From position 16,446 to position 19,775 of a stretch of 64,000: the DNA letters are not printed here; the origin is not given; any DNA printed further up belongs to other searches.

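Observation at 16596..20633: HerA/FtsK-superfamily ATPase fused to a large extracellular domain between two transmembrane helices, ending in TPR repeats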

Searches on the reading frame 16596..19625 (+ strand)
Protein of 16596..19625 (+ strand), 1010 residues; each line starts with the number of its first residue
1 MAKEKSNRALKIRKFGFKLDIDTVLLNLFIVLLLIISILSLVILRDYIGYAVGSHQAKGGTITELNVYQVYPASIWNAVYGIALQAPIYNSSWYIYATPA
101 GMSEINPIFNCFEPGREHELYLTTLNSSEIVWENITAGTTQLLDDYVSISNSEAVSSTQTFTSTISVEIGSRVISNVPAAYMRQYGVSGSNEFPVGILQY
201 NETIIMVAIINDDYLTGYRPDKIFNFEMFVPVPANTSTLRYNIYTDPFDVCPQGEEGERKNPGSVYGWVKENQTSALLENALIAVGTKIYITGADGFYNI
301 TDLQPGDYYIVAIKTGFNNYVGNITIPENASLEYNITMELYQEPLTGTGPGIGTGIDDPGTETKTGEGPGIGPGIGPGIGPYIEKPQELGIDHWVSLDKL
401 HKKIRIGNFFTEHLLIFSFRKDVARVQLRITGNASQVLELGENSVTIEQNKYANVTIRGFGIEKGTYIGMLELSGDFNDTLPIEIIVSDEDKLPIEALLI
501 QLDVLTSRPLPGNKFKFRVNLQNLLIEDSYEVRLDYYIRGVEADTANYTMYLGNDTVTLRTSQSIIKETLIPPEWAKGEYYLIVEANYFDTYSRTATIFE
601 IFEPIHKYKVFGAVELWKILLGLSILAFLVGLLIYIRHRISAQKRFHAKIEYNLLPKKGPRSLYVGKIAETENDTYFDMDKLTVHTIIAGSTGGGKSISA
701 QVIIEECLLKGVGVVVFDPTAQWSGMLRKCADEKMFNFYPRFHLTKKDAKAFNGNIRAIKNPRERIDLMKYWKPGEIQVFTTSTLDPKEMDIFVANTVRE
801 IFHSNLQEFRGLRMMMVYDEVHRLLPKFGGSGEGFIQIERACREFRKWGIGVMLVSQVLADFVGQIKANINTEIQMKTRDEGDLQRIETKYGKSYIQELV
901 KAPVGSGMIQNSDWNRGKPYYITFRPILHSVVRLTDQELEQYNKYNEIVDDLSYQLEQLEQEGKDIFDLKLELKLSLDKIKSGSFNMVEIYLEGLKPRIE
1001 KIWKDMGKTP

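Call 10: find_homologous_proteins(query=window:16596-19625:+, max_evalue=0.001)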
Query window:16596-19625:+ (1010 aa): 28 proteins with E <= 0.001 among 8000 candidates.
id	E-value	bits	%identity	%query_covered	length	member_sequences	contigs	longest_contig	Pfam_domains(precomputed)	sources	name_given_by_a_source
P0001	0.0e+0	1797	76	98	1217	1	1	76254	PF01935.24,PF05872.19,PF13620.13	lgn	-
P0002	0.0e+0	1791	76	98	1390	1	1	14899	PF14559.13,PF13431.13,PF13414.13,PF01935.24,PF00515.35,PF13181.13,PF07719.24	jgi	jgi:tetratricopeptide (TPR) repeat protein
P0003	0.0e+0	1756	74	100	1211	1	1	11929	PF01935.24,PF05872.19,PF13620.13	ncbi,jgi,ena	-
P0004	0.0e+0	1713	71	99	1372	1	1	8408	PF14559.13,PF13431.13,PF01935.24,PF00515.35,PF21033.5,PF05872.19,PF13620.13,PF07719.24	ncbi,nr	ncbi:DUF87 domain-containing protein [Candidatus Woesearchaeota archaeon]|nr:DUF87 domain-containing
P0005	0.0e+0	1676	70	96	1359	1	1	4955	PF14559.13,PF13431.13,PF13414.13,PF01935.24,PF00515.35,PF13432.13,PF13428.13,PF07719.24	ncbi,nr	ncbi:DUF87 domain-containing protein [Candidatus Pacearchaeota archaeon]|nr:DUF87 domain-containing 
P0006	0.0e+0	1672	71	98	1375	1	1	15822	PF14559.13,PF13431.13,PF23914.2,PF13414.13,PF01935.24,PF00515.35,PF13432.13,PF13428.13,PF13181.13,PF07719.24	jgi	-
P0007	0.0e+0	1665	69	98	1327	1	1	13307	PF14559.13,PF01935.24,PF00515.35,PF21033.5,PF13620.13,PF13181.13,PF07719.24,PF13174.13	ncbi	-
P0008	0.0e+0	1663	70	98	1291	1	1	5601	PF14559.13,PF01935.24,PF00515.35,PF05872.19,PF13181.13,PF07719.24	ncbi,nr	ncbi:MAG: DUF87 domain-containing protein [Nanoarchaeota archaeon]|nr:DUF87 domain-containing protei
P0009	0.0e+0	1622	69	98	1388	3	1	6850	PF01935.24,PF00515.35,PF13432.13,PF12846.14,PF13181.13,PF07719.24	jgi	jgi:hypothetical protein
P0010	0.0e+0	1598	67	98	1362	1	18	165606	PF14559.13,PF13431.13,PF01935.24,PF00515.35,PF13620.13,PF13181.13,PF07719.24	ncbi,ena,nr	ncbi:DUF87 domain-containing protein [archaeon]|nr:DUF87 domain-containing protein [archaeon]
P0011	0.0e+0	1577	68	98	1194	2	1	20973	PF01935.24,PF13620.13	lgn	-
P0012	0.0e+0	1566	68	95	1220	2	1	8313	PF01935.24,PF13620.13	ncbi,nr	ncbi:MAG: DUF87 domain-containing protein, partial [Candidatus Woesearchaeota archaeon]|nr:DUF87 dom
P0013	0.0e+0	1505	65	98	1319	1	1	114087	PF13715.13,PF01935.24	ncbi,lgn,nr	ncbi:DUF87 domain-containing protein [Candidatus Woesearchaeota archaeon]|nr:DUF87 domain-containing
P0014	0.0e+0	1456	62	99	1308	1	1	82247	PF13715.13,PF01935.24,PF19027.6,PF13620.13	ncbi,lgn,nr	ncbi:DUF87 domain-containing protein [Candidatus Woesearchaeota archaeon]|nr:DUF87 domain-containing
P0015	0.0e+0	1398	59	98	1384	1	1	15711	PF01935.24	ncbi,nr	ncbi:DUF87 domain-containing protein [Candidatus Woesearchaeota archaeon]|nr:DUF87 domain-containing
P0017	0.0e+0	1313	59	96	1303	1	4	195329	PF13715.13,PF01935.24,PF19027.6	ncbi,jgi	-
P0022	1.5e-271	922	44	98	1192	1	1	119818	PF01935.24,PF13620.13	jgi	jgi:hypothetical protein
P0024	1.9e-270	918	44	100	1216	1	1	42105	PF13715.13,PF01935.24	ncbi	-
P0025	1.1e-266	906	47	77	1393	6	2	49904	PF13715.13,PF00270.36,PF01935.24,PF08308.18,PF15976.12,PF05872.19,PF04851.22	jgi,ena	-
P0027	2.6e-254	865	44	74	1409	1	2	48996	PF13715.13,PF01935.24,PF08308.18,PF05872.19,PF13620.13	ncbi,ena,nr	ncbi:MAG: carboxypeptidase regulatory-like domain-containing protein [Nanoarchaeota archaeon]|nr:car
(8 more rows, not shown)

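Call 15: find_encoding_contigs(protein=P0022, flank=10000, max_places=2)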
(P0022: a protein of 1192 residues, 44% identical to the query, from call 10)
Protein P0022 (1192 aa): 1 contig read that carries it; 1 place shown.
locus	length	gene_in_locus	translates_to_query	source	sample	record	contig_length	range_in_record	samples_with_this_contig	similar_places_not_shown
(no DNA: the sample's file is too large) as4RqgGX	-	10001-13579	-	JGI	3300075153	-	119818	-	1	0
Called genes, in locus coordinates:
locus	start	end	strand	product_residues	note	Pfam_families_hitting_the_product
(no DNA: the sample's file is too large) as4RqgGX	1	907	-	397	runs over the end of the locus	PF03706:LPG_synthase_TM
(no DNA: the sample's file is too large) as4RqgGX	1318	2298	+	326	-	PF01142:TruD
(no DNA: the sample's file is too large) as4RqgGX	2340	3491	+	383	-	PF00266:Aminotran_5, PF01212:Beta_elim_lyase, PF01041:DegT_DnrJ_EryC1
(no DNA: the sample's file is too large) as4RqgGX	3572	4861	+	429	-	PF00483:NTP_transferase, PF24894:Hexapep_GlmU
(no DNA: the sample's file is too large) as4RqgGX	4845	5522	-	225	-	PF00406:ADK, PF13238:AAA_18 (weak), PF13207:AAA_17, PF05191:ADK_lid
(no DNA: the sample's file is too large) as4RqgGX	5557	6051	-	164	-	-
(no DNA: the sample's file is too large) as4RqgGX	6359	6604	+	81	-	PF01402:RHH_1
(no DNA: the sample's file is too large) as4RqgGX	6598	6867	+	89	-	-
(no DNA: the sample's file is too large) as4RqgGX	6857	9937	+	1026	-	PF22352:K319L-like_PKD (faint), PF18911:PKD_4 (faint)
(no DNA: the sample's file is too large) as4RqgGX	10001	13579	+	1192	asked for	PF13620:CarboxypepD_reg (faint), PF01935:DUF87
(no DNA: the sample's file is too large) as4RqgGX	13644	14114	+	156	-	-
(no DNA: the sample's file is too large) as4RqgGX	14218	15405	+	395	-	-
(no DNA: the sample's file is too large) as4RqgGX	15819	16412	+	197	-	-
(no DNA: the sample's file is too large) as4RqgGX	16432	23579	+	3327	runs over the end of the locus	?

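Call 16: find_encoding_contigs(protein=P0017, flank=10000, max_places=2)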
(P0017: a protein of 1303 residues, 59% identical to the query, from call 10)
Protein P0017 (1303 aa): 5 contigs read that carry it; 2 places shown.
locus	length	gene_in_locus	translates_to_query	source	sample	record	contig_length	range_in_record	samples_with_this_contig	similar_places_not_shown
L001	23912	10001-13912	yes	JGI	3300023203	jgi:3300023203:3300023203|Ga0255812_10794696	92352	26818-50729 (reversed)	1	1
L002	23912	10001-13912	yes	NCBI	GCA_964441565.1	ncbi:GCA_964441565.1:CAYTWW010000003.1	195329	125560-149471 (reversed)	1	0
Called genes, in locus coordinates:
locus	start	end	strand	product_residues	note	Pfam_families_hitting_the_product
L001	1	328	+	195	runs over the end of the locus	PF01917:Flagellin_arch-type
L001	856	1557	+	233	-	-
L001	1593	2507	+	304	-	PF01207:Dus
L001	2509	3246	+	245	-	PF03372:Exo_endo_phos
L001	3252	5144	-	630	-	PF07705:CARDB (weak)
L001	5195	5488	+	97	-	PF00708:Acylphosphatase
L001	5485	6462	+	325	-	PF04055:Radical_SAM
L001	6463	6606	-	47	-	-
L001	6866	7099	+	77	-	-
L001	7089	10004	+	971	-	PF11617:Cu-binding_MopE (weak), PF00801:PKD, PF18911:PKD_4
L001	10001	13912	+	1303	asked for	PF19027:DUF5752 (faint), PF13715:CarbopepD_reg_2 (weak), PF01935:DUF87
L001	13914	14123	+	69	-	-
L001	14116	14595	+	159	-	-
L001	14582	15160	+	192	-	-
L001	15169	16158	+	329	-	-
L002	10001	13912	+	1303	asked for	PF19027:DUF5752 (faint), PF13715:CarbopepD_reg_2 (weak), PF01935:DUF87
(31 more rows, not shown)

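Call 17: find_encoding_contigs(protein=P0025, flank=10000, max_places=2)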
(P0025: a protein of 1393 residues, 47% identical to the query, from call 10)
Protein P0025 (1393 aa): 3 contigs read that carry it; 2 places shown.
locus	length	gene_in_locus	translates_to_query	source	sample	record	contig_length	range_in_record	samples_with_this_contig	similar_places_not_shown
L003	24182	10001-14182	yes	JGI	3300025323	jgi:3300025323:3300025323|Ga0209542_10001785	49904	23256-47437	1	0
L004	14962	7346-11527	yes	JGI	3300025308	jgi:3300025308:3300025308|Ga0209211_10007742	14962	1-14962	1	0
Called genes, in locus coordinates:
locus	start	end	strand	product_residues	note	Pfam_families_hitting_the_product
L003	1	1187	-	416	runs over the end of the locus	PF00155:Aminotran_1_2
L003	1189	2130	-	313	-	PF01073:3Beta_HSD, PF01370:Epimerase, PF02719:Polysacc_synt_2 (weak), PF04321:RmlD_sub_bind, PF16363:GDP_Man_Dehyd, PF07993:NAD_binding_4 (weak)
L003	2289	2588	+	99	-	PF12840:HTH_20, PF13412:HTH_24 (weak), PF01022:HTH_5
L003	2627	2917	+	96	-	-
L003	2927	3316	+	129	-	PF03625:DUF302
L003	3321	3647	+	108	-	PF02635:DsrE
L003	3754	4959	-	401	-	PF04894:Nre_N, PF04895:Nre_C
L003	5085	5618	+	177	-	PF00856:SET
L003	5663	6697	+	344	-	PF01916:DS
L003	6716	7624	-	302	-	PF00698:Acyl_transf_1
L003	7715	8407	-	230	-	PF01553:Acyltransferase (weak)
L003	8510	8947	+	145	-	-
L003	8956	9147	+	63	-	-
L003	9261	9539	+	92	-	-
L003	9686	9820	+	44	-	-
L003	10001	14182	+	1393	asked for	PF15976:CooC_C (faint), PF08308:PEGA (faint), PF13715:CarbopepD_reg_2 (weak), PF00270:DEAD (faint), PF01935:DUF87, PF04851:ResIII (faint), PF05872:HerA_C (weak)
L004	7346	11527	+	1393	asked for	PF15976:CooC_C (faint), PF08308:PEGA (faint), PF13715:CarbopepD_reg_2 (weak), PF00270:DEAD (faint), PF01935:DUF87, PF04851:ResIII (faint), PF05872:HerA_C (weak)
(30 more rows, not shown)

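Call 33: find_encoding_contigs(protein=P0010, flank=10000, max_places=1)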
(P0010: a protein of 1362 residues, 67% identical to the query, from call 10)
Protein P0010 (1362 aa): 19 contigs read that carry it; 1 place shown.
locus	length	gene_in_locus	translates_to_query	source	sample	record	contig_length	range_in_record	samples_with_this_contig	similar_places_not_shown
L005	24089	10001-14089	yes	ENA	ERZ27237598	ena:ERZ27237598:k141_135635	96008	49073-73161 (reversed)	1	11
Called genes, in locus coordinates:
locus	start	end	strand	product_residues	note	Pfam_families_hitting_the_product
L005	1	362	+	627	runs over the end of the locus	PF04851:ResIII (weak), PF00270:DEAD (weak), PF06733:DEAD_2, PF13307:Helicase_C_2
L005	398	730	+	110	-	PF01588:tRNA_bind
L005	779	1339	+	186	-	PF03352:Adenine_glyco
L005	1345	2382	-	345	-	PF00512:HisKA, PF02518:HATPase_c, PF14501:HATPase_c_5 (weak)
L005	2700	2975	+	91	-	-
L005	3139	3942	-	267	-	-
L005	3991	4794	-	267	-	PF00376:MerR, PF13411:MerR_1, PF06445:GyrI-like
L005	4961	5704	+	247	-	-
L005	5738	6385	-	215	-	-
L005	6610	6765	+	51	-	PF01402:RHH_1 (weak)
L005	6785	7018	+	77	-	-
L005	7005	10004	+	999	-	PF11617:Cu-binding_MopE (weak), PF00801:PKD (faint), PF18911:PKD_4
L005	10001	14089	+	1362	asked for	PF13620:CarboxypepD_reg (weak), PF01935:DUF87, PF00515:TPR_1 (faint), PF07719:TPR_2 (faint), PF13181:TPR_8 (faint), PF13431:TPR_17 (faint), PF14559:TPR_19 (weak)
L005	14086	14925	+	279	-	-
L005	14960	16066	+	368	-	-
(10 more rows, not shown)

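Call 34: find_encoding_contigs(protein=P0027, flank=10000, max_places=1)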
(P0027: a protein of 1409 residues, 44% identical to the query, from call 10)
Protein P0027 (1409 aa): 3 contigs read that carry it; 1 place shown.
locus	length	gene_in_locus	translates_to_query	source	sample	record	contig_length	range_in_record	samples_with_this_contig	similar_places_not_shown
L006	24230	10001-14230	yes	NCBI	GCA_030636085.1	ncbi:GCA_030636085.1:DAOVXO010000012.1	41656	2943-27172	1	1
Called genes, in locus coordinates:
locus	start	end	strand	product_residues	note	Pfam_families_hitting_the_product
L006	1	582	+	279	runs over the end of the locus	-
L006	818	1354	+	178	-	PF06745:ATPase (weak), PF24336:DUF7504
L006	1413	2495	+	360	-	PF13481:AAA_25, PF06745:ATPase, PF23442:DUF7125 (weak), PF05729:NACHT (faint)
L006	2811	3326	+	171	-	-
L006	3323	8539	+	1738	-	PF19077:Big_13 (weak)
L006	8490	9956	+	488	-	-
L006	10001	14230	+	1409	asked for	PF08308:PEGA (faint), PF13620:CarboxypepD_reg, PF13715:CarbopepD_reg_2 (weak), PF13620:CarboxypepD_reg, PF01935:DUF87, PF05872:HerA_C (faint)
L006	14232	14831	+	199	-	-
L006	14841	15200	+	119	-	-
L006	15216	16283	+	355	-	-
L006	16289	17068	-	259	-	PF13481:AAA_25, PF06745:ATPase, PF07088:GvpD_P-loop (weak)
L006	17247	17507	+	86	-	-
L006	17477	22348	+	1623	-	PF10633:NPCBM_assoc (faint)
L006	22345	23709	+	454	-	-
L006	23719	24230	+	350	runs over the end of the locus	PF00571:CBS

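Call 35: find_encoding_contigs(protein=P0024, flank=10000, max_places=1)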
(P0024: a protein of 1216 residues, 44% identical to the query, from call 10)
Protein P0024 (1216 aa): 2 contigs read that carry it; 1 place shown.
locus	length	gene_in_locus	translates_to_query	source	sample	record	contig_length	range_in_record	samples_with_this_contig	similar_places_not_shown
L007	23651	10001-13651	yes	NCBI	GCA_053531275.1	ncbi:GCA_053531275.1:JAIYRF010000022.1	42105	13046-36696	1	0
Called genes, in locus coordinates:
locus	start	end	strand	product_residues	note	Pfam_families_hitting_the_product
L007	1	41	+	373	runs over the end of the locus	PF01464:SLT, PF01476:LysM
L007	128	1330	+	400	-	PF04894:Nre_N, PF04895:Nre_C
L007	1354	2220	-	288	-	PF00037:Fer4 (weak), PF12837:Fer4_6 (weak), PF12838:Fer4_7 (faint), PF13237:Fer4_10, PF25160:LdpA_Fe-S-bd (faint), PF13187:Fer4_9 (weak), PF13484:Fer4_16 (faint), PF27217:AF_0155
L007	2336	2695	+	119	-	PF01638:HxlR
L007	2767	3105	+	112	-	-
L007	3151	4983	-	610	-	PF01411:tRNA-synt_2c, PF07973:tRNA_SAD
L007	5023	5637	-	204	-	PF06941:NT5C (weak)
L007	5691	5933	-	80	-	-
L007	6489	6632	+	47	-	PF01402:RHH_1 (weak)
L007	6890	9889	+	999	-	PF00801:PKD (faint), PF18911:PKD_4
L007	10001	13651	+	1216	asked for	PF13715:CarbopepD_reg_2 (weak), PF01935:DUF87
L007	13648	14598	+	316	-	-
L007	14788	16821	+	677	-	PF00672:HAMP (faint), PF00015:MCPsignal, PF13682:CZB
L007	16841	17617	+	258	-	PF01584:CheW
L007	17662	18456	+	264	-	PF03705:CheR_N (weak), PF01739:CheR, PF08242:Methyltransf_12 (faint), PF13649:Methyltransf_25 (faint)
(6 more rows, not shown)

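Call 99: search_protein_families(library=pfam, proteins=[L006:7799-8536:+, L006:21599-22345:+], max_evalue=1)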
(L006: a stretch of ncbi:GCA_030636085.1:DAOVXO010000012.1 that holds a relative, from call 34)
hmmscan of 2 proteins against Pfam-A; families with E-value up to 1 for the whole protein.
L006:7799-8536:+ (246 aa): 2 families
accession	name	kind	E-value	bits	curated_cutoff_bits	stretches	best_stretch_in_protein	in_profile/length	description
PF19027.5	DUF5752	-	0.00024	21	23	1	169-221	129-187/208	Family of unknown function (DUF5752)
PF15019.11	C9orf72-like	-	0.098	12.8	27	1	7-108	7-107/230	C9orf72-like protein family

L006:21599-22345:+ (249 aa): 2 families
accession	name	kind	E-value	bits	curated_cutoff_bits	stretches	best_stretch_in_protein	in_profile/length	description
PF19027.5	DUF5752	-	0.00022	21.1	23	1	117-233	64-187/208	Family of unknown function (DUF5752)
PF19295.5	SufBD_N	-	0.011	15.8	23.5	1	123-229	4-105/172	SufBD protein N-terminal region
